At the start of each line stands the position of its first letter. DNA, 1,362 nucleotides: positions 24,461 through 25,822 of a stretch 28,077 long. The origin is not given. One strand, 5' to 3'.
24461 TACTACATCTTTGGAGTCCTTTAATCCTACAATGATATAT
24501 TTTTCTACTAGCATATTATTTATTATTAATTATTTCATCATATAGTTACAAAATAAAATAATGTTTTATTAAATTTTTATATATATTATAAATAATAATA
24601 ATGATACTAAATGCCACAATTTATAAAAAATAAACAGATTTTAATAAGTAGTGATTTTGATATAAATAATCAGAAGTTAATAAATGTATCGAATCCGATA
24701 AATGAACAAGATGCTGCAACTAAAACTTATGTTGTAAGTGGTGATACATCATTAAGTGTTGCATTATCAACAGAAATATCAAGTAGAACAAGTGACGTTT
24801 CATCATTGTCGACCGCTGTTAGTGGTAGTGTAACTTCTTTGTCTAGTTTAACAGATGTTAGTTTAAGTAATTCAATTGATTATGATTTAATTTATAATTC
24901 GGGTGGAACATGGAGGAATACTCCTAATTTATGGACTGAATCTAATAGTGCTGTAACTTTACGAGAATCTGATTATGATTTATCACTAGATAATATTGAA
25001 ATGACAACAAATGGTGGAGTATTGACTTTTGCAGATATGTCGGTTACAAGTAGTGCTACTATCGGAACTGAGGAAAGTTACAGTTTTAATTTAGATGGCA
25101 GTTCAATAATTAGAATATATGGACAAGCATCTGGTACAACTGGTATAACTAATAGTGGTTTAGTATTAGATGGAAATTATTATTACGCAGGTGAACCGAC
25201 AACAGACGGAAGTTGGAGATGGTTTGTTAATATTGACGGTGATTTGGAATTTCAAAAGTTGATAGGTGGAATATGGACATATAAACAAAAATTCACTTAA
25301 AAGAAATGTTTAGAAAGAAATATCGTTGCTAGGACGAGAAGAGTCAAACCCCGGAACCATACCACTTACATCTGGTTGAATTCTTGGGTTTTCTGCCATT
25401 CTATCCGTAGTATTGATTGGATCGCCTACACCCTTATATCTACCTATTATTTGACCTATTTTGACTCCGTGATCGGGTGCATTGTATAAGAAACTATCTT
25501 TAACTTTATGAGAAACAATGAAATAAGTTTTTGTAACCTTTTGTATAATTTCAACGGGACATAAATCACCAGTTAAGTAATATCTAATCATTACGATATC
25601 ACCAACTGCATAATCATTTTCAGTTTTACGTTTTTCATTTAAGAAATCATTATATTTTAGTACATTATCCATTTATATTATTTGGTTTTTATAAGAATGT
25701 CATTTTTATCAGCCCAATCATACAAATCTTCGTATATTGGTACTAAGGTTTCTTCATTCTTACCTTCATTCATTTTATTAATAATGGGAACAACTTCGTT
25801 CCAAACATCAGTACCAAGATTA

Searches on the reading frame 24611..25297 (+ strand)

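Call 91: search_protein_families(library=phrogs, proteins=[window:24611-25297:+], max_evalue=0.001)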
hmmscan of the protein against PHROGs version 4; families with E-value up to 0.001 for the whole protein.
window:24611-25297:+ (229 aa): 3 families
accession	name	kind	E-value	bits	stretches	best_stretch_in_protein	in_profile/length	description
phrog_2710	-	tail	0.00019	21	1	14-66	130-182/781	tail fiber protein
phrog_30390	-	unknown function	0.00035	20.1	1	13-79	395-460/766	-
phrog_11338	-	tail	0.00094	19.2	1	7-53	334-380/380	tail fiber protein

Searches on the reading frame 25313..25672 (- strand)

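Call 91: search_protein_families(library=phrogs, proteins=[window:25313-25672:-], max_evalue=0.001)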
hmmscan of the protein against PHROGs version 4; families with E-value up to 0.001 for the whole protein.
window:25313-25672:- (120 aa): 1 family
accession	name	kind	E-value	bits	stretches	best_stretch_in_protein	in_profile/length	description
phrog_1945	-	unknown function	0.00033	21.9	1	12-58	6-48/94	-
